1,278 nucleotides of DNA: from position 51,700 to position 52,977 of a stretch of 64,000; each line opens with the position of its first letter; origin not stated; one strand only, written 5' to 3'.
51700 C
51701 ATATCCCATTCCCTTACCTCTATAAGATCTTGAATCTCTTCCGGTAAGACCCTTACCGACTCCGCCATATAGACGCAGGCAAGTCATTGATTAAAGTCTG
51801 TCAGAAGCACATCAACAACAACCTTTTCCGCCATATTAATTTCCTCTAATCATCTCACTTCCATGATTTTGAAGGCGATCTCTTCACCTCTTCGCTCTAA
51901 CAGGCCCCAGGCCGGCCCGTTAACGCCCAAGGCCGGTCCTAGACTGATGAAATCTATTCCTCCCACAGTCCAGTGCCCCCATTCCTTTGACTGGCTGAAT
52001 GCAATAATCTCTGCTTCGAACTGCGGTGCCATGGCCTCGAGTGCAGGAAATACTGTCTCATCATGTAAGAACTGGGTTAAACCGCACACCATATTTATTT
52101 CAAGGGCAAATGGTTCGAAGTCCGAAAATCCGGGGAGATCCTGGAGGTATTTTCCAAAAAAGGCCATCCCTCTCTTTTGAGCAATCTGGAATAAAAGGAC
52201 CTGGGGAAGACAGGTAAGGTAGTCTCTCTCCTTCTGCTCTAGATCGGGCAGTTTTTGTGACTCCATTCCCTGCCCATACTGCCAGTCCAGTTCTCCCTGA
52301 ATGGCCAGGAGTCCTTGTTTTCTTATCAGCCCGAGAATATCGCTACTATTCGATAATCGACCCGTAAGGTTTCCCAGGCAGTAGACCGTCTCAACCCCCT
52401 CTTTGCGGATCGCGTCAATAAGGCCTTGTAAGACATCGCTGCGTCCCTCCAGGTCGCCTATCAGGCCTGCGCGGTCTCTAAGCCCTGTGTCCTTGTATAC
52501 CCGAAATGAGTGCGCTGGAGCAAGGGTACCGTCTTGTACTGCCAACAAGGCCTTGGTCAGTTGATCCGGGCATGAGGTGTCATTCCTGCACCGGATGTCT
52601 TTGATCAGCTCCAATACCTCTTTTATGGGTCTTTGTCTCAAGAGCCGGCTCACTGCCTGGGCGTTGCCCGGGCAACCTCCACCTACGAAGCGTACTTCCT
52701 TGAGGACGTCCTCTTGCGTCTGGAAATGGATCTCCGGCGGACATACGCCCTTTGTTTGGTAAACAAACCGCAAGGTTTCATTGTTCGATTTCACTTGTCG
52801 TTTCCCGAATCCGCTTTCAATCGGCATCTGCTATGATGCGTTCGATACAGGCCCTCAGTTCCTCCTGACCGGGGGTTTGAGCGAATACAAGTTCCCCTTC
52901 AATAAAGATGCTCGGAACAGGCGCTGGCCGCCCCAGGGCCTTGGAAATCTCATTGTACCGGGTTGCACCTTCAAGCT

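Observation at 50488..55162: Seven-gene minus-strand operon of unknown function combining redox selenoproteins, Cys-cluster proteins and an SMC-head ATPase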

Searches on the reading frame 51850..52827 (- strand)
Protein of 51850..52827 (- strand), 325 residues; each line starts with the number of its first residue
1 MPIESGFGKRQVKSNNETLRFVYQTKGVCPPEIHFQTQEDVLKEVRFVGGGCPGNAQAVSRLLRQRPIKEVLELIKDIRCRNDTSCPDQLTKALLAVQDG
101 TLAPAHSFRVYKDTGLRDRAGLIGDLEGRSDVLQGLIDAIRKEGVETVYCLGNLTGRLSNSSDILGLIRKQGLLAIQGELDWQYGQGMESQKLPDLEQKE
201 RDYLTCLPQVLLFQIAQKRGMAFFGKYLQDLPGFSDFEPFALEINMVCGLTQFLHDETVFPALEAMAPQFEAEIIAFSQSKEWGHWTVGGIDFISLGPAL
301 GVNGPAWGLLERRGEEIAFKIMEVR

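Call 6: search_protein_families(library=pfam, max_evalue=0.1, proteins=[window:51850-52827:-])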
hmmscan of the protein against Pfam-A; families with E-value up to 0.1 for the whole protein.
window:51850-52827:- (325 aa): 1 family
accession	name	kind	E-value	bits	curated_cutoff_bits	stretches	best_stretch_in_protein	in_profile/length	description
PF12637.14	TSCPD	-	3.1e-16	59.9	22.8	1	22-94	2-84/88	TSCPD domain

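Call 7: search_protein_families(library=ncbifam, max_evalue=0.1, proteins=[window:51850-52827:-])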
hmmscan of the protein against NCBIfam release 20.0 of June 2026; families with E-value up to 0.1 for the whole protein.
window:51850-52827:- (325 aa): 1 family
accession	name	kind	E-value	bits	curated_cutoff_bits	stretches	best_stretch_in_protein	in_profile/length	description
TIGR03905.1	TIGR03905_4_Cys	hypoth_equivalog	3.9e-20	72.1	67.7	1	22-94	2-74/78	TIGR03905 family TSCPD domain-containing protein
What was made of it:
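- Checked: g5, 52827-51850: TSCPD at residues 22-94 (PF12637, 59.9 bits; TIGR03905, 72.1 bits) (calls 6, 7).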

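Call 18: find_homologous_proteins(query=window:51850-52827:-, max_evalue=0.001)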
Query window:51850-52827:- (325 aa): 600 proteins with E <= 0.001 among 3360 candidates; the best 120 are listed.
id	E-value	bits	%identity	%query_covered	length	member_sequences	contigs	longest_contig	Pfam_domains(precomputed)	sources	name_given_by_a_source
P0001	3.8e-152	524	72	96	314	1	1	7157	PF12637.15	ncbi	-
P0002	1.0e-148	513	71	96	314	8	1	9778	PF12637.15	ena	-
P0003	6.1e-143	494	69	96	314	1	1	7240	PF12637.15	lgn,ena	-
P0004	1.7e-142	493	69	96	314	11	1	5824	PF12637.15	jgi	-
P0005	1.4e-141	490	68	96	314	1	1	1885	PF12637.15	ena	-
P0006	3.1e-141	489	67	97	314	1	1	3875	PF12637.15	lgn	-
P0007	1.6e-139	483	66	96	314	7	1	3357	PF12637.15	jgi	-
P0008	6.4e-139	481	67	95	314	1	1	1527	PF12637.15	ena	-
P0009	2.5e-138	479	66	96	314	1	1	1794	PF12637.15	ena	-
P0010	6.2e-138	478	66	96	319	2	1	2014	PF12637.15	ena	-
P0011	1.7e-136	473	65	97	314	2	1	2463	PF12637.15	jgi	jgi:uncharacterized protein (TIGR03905 family)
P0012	3.9e-136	472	65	96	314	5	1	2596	PF12637.15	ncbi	-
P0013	3.7e-135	469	64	97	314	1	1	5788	PF12637.15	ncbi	-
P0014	1.1e-134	467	65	96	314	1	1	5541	PF12637.15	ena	-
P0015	1.5e-134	467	65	96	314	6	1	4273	PF12637.15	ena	-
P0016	2.1e-134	466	65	95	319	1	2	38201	PF12637.15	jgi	jgi:uncharacterized protein (TIGR03905 family)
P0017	9.1e-134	464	66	96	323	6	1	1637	PF12637.15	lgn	-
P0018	1.0e-133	464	65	96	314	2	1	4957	PF12637.15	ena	-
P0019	2.6e-133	462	65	96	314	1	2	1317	PF12637.15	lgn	-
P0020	5.3e-133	461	65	96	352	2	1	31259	PF12637.15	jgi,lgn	jgi:uncharacterized protein (TIGR03905 family)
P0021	8.7e-133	461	64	96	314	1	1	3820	PF12637.15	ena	-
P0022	1.6e-132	460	64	96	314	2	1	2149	PF12637.15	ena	-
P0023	2.0e-132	460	65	96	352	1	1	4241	PF12637.15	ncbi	-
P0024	3.7e-132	459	63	96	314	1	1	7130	PF12637.15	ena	-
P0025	6.0e-132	458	63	96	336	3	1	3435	PF12637.15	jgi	jgi:uncharacterized protein (TIGR03905 family)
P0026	8.7e-132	457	63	96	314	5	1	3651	PF12637.15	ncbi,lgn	ncbi:MAG: TIGR03905 family TSCPD domain-containing protein [Desulfobacteraceae bacterium]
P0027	9.4e-132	457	65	96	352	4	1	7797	PF12637.15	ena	-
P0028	1.0e-131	457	63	96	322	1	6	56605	PF12637.15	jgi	jgi:uncharacterized protein (TIGR03905 family)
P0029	1.1e-131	457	67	93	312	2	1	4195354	PF12637.15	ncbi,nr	ncbi:MAG: TSCPD domain-containing protein [Deltaproteobacteria bacterium]|nr:MAG: TSCPD domain-conta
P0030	1.4e-131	457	63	97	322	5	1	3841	PF12637.15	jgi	jgi:uncharacterized protein (TIGR03905 family)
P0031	1.5e-131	457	64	97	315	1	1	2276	PF12637.15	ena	-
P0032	1.8e-131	456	64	96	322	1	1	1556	PF12637.15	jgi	-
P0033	4.5e-131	455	64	96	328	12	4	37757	PF12637.15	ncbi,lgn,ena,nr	ncbi:MAG: TIGR03905 family TSCPD domain-containing protein [Desulfobacterales bacterium]|nr:TIGR0390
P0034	1.3e-130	454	62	96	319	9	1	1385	PF12637.15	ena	-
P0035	1.6e-130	453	62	98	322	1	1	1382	PF12637.15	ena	-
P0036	2.5e-130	453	62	96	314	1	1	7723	PF12637.15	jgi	jgi:uncharacterized protein (TIGR03905 family)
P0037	4.6e-130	452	63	96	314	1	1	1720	PF12637.15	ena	-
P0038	6.3e-130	451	64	96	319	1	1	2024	PF12637.15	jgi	jgi:uncharacterized protein (TIGR03905 family)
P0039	1.6e-129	450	64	96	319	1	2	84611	PF12637.15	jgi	-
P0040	3.9e-129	449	62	96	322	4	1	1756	PF12637.15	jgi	jgi:uncharacterized protein (TIGR03905 family)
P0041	1.1e-128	447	63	95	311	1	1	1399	PF12637.15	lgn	-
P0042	1.6e-128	447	64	96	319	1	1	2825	PF12637.15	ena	-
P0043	3.7e-128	446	63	96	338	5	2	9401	PF12637.15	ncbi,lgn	-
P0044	6.2e-127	442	62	96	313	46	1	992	PF12637.15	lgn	-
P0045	3.4e-126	439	62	96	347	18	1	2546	PF12637.15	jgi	-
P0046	3.5e-126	439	63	96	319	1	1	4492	PF12637.15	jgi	-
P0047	3.8e-126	439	61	96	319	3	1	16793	PF12637.15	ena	-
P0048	5.7e-126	438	61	96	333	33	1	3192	PF12637.15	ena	-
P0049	6.1e-126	438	61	96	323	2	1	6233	PF12637.15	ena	-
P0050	8.0e-126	438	62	96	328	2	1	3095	PF12637.15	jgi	-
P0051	1.6e-125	437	61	96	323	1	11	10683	PF12637.15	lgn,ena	-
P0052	1.7e-125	437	61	96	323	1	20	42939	PF12637.15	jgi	-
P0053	2.3e-125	436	59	96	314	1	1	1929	PF12637.15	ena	-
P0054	2.7e-125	436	61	97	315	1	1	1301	PF12637.15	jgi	jgi:uncharacterized protein (TIGR03905 family)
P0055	5.2e-125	435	59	95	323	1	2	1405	PF12637.15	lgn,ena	-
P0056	7.7e-125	435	60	96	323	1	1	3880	PF12637.15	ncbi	-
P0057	8.5e-125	435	62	94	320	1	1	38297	PF12637.15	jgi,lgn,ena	-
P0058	1.3e-124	434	62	97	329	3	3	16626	PF12637.15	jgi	jgi:uncharacterized protein (TIGR03905 family)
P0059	1.5e-124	434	61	97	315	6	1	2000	PF12637.15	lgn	-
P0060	1.7e-124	434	61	96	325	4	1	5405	PF12637.15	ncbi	ncbi:MAG: TIGR03905 family TSCPD domain-containing protein, partial [Desulfatiglandaceae bacterium]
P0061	3.9e-124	432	61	96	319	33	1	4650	PF12637.15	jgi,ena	-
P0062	6.6e-123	428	61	95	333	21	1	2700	PF12637.15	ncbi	-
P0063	1.7e-122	427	60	97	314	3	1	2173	PF12637.15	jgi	jgi:uncharacterized protein (TIGR03905 family)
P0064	3.0e-122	426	60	96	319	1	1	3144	PF12637.15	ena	-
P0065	3.2e-122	426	61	97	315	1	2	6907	PF12637.15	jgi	-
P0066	6.0e-122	425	59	96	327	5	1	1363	PF12637.15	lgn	-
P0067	7.8e-122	425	60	95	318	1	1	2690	PF12637.15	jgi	-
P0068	3.2e-121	423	59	95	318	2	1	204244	PF12637.15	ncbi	-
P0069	8.1e-121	421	59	97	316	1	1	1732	PF12637.15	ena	-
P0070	8.6e-121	421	61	96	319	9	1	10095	PF12637.15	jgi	jgi:uncharacterized protein (TIGR03905 family)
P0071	1.1e-120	421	60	95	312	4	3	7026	PF12637.15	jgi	-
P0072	5.6e-120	419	57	96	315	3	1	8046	PF12637.15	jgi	jgi:uncharacterized protein (TIGR03905 family)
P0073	2.3e-119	417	59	95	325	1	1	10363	PF12637.15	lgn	-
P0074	2.6e-119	417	59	95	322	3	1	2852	PF12637.15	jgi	jgi:uncharacterized protein (TIGR03905 family)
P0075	3.3e-119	416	59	95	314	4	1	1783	PF12637.15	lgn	-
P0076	6.0e-119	415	58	96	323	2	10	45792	PF12637.15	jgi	-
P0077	8.6e-119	415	59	95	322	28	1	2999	PF12637.15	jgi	jgi:uncharacterized protein (TIGR03905 family)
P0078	1.0e-118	415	58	96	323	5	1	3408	PF12637.15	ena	-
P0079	1.1e-118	414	58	95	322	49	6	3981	PF12637.15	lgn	-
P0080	2.2e-118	413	60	96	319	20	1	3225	PF12637.15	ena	-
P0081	5.0e-118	412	60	95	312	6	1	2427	PF12637.15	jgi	jgi:uncharacterized protein (TIGR03905 family)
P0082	6.9e-118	412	58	95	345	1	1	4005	PF12637.15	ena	-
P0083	1.2e-117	411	57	95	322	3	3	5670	PF12637.15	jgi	jgi:uncharacterized protein (TIGR03905 family)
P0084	1.4e-117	411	57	96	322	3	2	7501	PF12637.15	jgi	jgi:uncharacterized protein (TIGR03905 family)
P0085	1.6e-117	411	59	96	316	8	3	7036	PF12637.15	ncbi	-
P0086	1.8e-117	410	60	96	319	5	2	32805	PF12637.15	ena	-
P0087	2.1e-117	410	59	95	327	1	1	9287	PF12637.15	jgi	jgi:uncharacterized protein (TIGR03905 family)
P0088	2.8e-117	410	57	97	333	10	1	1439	PF12637.15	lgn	-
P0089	2.9e-117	410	57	95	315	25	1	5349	PF12637.15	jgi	-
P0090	5.0e-117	409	58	95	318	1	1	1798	PF12637.15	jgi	jgi:uncharacterized protein (TIGR03905 family)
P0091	5.5e-117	409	58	94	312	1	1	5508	PF12637.15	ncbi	-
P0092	7.6e-117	408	58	94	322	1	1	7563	PF12637.15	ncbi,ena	-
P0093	8.4e-117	408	58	97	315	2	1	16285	PF12637.15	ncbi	-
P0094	1.1e-116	408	60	95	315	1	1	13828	PF12637.15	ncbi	-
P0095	1.2e-116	408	57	98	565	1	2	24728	PF07796.17,PF12637.15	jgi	jgi:uncharacterized protein (TIGR03905 family)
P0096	1.4e-116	407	57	95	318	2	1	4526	PF12637.15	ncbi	-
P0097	1.6e-116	407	57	95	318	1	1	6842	PF12637.15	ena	-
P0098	1.9e-116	407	59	96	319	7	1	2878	PF12637.15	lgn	-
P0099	2.3e-116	407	58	94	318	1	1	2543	PF12637.15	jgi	jgi:uncharacterized protein (TIGR03905 family)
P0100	2.5e-116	407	58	93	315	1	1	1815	PF12637.15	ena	-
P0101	2.6e-116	407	58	95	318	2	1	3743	PF12637.15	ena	-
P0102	2.7e-116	407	57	96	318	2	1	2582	PF12637.15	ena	-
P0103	3.0e-116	406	58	94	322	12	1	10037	PF12637.15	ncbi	-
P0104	3.5e-116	406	58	95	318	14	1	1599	PF12637.15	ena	-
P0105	4.6e-116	406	58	96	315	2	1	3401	PF12637.15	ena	-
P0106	5.7e-116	406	59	95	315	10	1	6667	PF12637.15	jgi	jgi:uncharacterized protein (TIGR03905 family)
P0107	8.4e-116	405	58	95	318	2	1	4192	PF12637.15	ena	-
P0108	9.9e-116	405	56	96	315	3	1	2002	PF12637.15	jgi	jgi:uncharacterized protein (TIGR03905 family)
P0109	1.0e-115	405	58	95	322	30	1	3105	PF12637.15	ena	-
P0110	1.1e-115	405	58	95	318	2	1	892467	PF12637.15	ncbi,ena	-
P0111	1.2e-115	405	57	96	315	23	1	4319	PF12637.15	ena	-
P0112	1.2e-115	404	55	97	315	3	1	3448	PF12637.15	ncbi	-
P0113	2.6e-115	403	59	93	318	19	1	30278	PF12637.15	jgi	jgi:uncharacterized protein (TIGR03905 family)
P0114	2.7e-115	403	55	97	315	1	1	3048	PF12637.15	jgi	-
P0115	3.6e-115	403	57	95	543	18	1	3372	PF07796.17,PF12637.15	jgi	jgi:uncharacterized protein (TIGR03905 family)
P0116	4.0e-115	403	58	94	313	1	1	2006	PF12637.15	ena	-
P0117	6.3e-115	402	57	95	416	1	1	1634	PF07796.17,PF12637.15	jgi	jgi:uncharacterized protein (TIGR03905 family)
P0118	7.5e-115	402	55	97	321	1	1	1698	PF12850.13,PF12637.15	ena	-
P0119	9.5e-115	401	59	91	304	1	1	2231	PF12637.15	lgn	-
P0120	1.1e-114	401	56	95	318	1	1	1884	PF12637.15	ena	-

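Call 20: find_related_loci(query=A1, collection=genome_contigs, flank=10000)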
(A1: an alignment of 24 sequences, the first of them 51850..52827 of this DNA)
Query A1 (325 aa) in genome_contigs; peptide patterns used: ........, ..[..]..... (x = any residue, [..] = any of these).
152 stretches matched a pattern; 72 encode a relative of the query (tblastn E <= 1e-3); 72 distinct loci.
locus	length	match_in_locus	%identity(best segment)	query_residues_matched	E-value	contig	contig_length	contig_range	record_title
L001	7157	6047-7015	71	2-324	4e-159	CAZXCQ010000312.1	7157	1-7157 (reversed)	MAG TPA_asm: uncultured Desulfobacteraceae bacterium isolate SRP323688_co1_244 genome assembly, contig: NODE_14912_lengt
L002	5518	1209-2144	62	12-323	3e-134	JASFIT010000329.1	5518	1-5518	MAG: Desulfobacteraceae bacterium isolate D0608S20remetaG_Bin_205 D0608S20remetaG_FD_scaffold_6105_c1, whole genome shot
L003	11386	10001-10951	62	8-324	6e-129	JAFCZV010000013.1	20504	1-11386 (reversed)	MAG: Deltaproteobacteria bacterium isolate AB_1215_Bin_118 AB_1215_Bin_118_scaffold_3060, whole genome shotgun sequence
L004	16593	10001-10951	62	8-324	2e-128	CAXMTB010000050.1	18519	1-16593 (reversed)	MAG: uncultured Nitrospinaceae bacterium isolate 10C-St8-MC-01_bin.13.strict genome assembly, contig: NODE_50_length_185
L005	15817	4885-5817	60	15-325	9e-127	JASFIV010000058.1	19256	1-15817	MAG: Desulfobacterales bacterium isolate D0608S20remetaG_Bin_253 D0608S20remetaG_FD_scaffold_306_c1, whole genome shotgu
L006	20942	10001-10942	57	12-325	9e-125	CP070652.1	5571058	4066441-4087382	MAG: Deltaproteobacteria bacterium isolate bin85 chromosome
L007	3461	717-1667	59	8-324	1e-126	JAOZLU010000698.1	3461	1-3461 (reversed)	MAG: Desulfobacterales bacterium isolate GMC2_bin_2_sub GMC2_7651_length_3461_cov_40.951556, whole genome shotgun sequen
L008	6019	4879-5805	60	16-324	2e-123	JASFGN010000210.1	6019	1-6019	MAG: Desulfobacterales bacterium isolate D0606U12remetaG_Bin_130 D0606U12remetaG_FD_scaffold_2559_c1, whole genome shotg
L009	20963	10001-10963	56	4-324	7e-123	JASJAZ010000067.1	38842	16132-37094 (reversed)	MAG: Desulfobacterales bacterium isolate MO_071.B1 MO_071.c_579, whole genome shotgun sequence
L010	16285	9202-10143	58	12-325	4e-122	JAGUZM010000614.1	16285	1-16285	MAG: Deltaproteobacteria bacterium isolate DeMMO6_18 c_000000045936, whole genome shotgun sequence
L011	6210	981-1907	58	16-324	3e-121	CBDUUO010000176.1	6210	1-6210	MAG TPA_asm: uncultured bacterium isolate SRR22302367_binner23_Refined_21 genome assembly, contig: ERZ26661968.8995, who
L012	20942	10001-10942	55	11-324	2e-120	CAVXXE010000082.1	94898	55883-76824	MAG: uncultured delta proteobacterium isolate MFD03804.bin.2.141 genome assembly, contig: contig_51952, whole genome sho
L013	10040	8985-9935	56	9-324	2e-120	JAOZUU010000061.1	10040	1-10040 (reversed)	MAG: Desulfobacterales bacterium isolate GMC8.metabat2.195_sub GMC8_6717_length_10040_cov_10.207912, whole genome shotgu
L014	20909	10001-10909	59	20-322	4e-120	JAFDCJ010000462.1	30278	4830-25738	MAG: Deltaproteobacteria bacterium isolate MB3D_Bin_18 MB3D_Bin_18_MB3D_0306_000003383544, whole genome shotgun sequence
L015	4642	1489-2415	55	16-324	8e-120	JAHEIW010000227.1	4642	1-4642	MAG: Deltaproteobacteria bacterium isolate Ww513 NODE_81260_length_4642_cov_29.575315, whole genome shotgun sequence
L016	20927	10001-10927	57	16-324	2e-118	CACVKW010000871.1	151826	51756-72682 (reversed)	Olavius sp. associated proteobacterium Delta 1 isolate mag2:49deedb4-927c-43a8-ad40-04e63e16f3c8 genome assembly, contig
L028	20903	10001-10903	55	20-320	5e-111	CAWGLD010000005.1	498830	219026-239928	MAG: uncultured delta proteobacterium isolate MFD09779.bin.1.292 genome assembly, contig: contig_25092, whole genome sho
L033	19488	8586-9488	53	20-320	2e-107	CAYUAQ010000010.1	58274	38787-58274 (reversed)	MAG TPA_asm: uncultured Desulfobacteraceae bacterium isolate SRP338002_co1_42 genome assembly, contig: NODE_496_length_5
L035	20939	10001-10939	51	6-319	3e-106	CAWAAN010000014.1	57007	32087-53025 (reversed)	MAG: uncultured delta proteobacterium isolate MFD01721.bin.2.15 genome assembly, contig: contig_46456, whole genome shot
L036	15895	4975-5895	53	12-319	1e-105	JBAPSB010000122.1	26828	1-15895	MAG: Desulfobacterales bacterium isolate MFD01244_ilm_asm_bin11 k127_157352, whole genome shotgun sequence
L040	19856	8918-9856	51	6-319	2e-105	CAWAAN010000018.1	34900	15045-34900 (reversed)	MAG: uncultured delta proteobacterium isolate MFD01721.bin.2.15 genome assembly, contig: contig_51455, whole genome shot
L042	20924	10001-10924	52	17-324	3e-104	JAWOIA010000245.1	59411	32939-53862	MAG: Desulfosarcina sp. isolate CWP5-1.bin.79 k191_4310965, whole genome shotgun sequence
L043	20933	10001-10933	49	12-321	7e-104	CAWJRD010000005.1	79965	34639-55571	MAG: uncultured delta proteobacterium isolate MFD02979.bin.2.169 genome assembly, contig: contig_103859, whole genome sh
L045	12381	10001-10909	52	20-322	3e-103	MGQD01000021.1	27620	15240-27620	MAG: Deltaproteobacteria bacterium RBG_13_49_15 RBG_13_scaffold_12719, whole genome shotgun sequence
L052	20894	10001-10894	50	14-310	9e-98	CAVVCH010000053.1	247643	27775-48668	MAG: uncultured delta proteobacterium isolate MFD02809.bin.1.206 genome assembly, contig: contig_77414, whole genome sho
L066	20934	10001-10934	47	12-321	1e-63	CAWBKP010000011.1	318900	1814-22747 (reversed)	MAG: uncultured delta proteobacterium isolate MFD02979.bin.2.74 genome assembly, contig: contig_22525, whole genome shot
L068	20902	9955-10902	52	8-324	6e-108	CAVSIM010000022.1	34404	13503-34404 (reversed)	MAG: uncultured delta proteobacterium isolate MFD01721.bin.3.168 genome assembly, contig: contig_51456, whole genome sho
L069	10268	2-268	71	235-323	9e-37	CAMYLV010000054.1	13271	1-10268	MAG: uncultured Desulfobacterales bacterium isolate FCS_Desulfobacterota_01 genome assembly, contig: scaffold_5181, whol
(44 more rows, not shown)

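Call 27: search_protein_families(library=pfam, max_evalue=0.001, proteins=[L069:1941-2948:-, L028:18729-19685:+, L035:1482-2522:-, L035:8623-9315:+, L016:17512-18114:+, L001:2639-3175:+, L005:3801-4568:+, L036:15056-15724:+, L042:15066-15596:-, L066:8972-9892:+])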
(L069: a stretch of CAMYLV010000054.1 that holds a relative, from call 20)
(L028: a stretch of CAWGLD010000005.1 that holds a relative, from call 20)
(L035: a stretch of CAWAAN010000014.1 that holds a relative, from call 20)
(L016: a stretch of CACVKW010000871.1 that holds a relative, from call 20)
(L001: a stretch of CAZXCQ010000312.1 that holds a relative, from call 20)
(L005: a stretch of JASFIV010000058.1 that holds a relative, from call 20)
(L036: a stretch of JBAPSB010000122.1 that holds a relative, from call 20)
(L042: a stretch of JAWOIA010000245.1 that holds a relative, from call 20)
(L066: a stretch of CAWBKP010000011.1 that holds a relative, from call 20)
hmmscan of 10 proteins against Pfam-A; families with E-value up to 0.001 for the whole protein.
L069:1941-2948:- (335 aa): 2 families
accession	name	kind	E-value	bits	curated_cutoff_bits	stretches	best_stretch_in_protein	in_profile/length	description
PF02492.25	cobW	-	1.1e-43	149.3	20.7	1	16-189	3-179/180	CobW/HypB/UreG, nucleotide-binding domain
PF07683.19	CobW_C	-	9.3e-15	54.7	22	1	249-332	1-94/94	Cobalamin synthesis protein cobW C-terminal domain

L028:18729-19685:+ (318 aa): 1 family
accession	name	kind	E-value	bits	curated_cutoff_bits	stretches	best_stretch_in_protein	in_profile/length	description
PF02007.24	MtrH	-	1.6e-50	172.4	22.8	1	6-286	1-290/299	Tetrahydromethanopterin S-methyltransferase MtrH subunit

L035:1482-2522:- (346 aa): 1 family
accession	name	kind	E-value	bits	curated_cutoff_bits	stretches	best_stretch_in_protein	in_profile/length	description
PF01208.23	URO-D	-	5.6e-57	193.7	23.9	1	3-341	2-344/346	Uroporphyrinogen decarboxylase (URO-D)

L035:8623-9315:+ (230 aa): 2 families
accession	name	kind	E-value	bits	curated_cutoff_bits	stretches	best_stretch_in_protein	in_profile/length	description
PF00175.26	NAD_binding_1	-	1.9e-10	41.8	22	1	116-212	1-108/109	Oxidoreductase NAD-binding domain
PF00970.30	FAD_binding_6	-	3.2e-06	27.9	21.1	1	30-106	16-98/99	Oxidoreductase FAD-binding domain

L016:17512-18114:+ (200 aa): 1 family
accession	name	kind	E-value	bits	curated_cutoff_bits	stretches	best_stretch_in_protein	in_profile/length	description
PF02830.23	V4R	-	0.00025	21.5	31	0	145-196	17-61/62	V4R domain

L001:2639-3175:+ (178 aa): 1 family
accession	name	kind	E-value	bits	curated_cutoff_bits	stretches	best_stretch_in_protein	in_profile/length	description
PF02572.21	CobA_CobO_BtuR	-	2.4e-64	217.1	25.7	1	7-178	2-172/172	ATP:corrinoid adenosyltransferase BtuR/CobO/CobP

L005:3801-4568:+ (255 aa): 1 family
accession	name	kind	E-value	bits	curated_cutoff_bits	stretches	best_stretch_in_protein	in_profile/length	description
PF07796.16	DUF1638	-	8.5e-38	130.2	27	1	76-242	2-160/161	Protein of unknown function (DUF1638)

L036:15056-15724:+ (222 aa): 2 families
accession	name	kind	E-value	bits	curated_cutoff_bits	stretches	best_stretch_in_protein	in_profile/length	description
PF02310.24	B12-binding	-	6.6e-26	91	32.1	1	94-203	2-119/121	B12 binding domain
PF02607.22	B12-binding_2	-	5.3e-21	75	23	1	7-80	1-73/74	B12 binding domain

L042:15066-15596:- (176 aa): 1 family
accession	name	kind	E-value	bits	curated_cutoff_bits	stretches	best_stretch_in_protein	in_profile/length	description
PF10050.14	DUF2284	-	5.8e-30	104.6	25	1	30-175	1-160/161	Predicted metal-binding protein (DUF2284)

L066:8972-9892:+ (306 aa): 9 families
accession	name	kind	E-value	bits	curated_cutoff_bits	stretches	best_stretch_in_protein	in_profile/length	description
PF07992.20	Pyr_redox_2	-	1.2e-37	130.4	26.1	1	7-291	2-291/291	Pyridine nucleotide-disulphide oxidoreductase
PF13738.12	Pyr_redox_3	-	1e-12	48.4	30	1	79-274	100-305/305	Pyridine nucleotide-disulphide oxidoreductase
PF13450.12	NAD_binding_8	-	8.4e-10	39.2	21.9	1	10-47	1-40/68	NAD(P)-binding Rossmann-like domain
PF00070.33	Pyr_redox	-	9.3e-08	32.9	22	1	147-217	2-79/82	Pyridine nucleotide-disulphide oxidoreductase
PF00890.30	FAD_binding_2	-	4.6e-07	29.8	20.4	1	7-35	1-29/414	FAD binding domain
PF03486.20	HI0933_like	-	2e-05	24.6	50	0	7-35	2-30/244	HI0933-like protein Rossmann domain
PF01266.30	DAO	-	3.2e-05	24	27.9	0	7-35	1-29/353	FAD dependent oxidoreductase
PF12831.13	FAD_oxidored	-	4.3e-05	23.4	27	0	7-35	1-29/416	FAD dependent oxidoreductase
PF01494.25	FAD_binding_3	-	0.00023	21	22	0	6-33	2-29/349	FAD binding domain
